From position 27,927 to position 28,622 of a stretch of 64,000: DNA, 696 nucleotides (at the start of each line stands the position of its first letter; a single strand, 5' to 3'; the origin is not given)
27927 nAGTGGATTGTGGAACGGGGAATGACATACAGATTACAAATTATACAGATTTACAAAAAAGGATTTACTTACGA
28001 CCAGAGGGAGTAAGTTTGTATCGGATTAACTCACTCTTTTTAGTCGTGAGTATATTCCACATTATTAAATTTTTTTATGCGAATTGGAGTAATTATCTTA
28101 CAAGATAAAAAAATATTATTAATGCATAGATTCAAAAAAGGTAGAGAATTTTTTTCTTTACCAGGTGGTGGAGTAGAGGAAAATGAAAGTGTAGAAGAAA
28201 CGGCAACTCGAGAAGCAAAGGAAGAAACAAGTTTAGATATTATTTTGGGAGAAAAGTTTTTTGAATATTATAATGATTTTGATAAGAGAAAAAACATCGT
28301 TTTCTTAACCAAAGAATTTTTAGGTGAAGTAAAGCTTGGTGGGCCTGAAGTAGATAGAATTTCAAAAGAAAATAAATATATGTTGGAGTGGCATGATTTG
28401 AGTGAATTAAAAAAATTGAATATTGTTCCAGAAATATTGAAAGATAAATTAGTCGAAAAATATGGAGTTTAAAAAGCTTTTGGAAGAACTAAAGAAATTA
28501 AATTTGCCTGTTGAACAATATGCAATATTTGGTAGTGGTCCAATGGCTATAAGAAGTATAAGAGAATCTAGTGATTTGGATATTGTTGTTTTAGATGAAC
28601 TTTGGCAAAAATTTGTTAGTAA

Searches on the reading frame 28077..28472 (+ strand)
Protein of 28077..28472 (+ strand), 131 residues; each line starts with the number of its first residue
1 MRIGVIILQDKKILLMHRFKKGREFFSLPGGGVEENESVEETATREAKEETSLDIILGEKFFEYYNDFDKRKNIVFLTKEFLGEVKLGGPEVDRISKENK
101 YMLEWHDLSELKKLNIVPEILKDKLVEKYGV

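Call 30: search_protein_families(library=pfam, proteins=[window:28077-28472:+], max_evalue=0.001)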
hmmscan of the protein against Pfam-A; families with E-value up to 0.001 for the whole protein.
window:28077-28472:+ (131 aa): 1 family
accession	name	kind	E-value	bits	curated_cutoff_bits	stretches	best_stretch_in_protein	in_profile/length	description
PF00293.34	NUDIX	-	2e-17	63.9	21.1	1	3-116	6-123/134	NUDIX domain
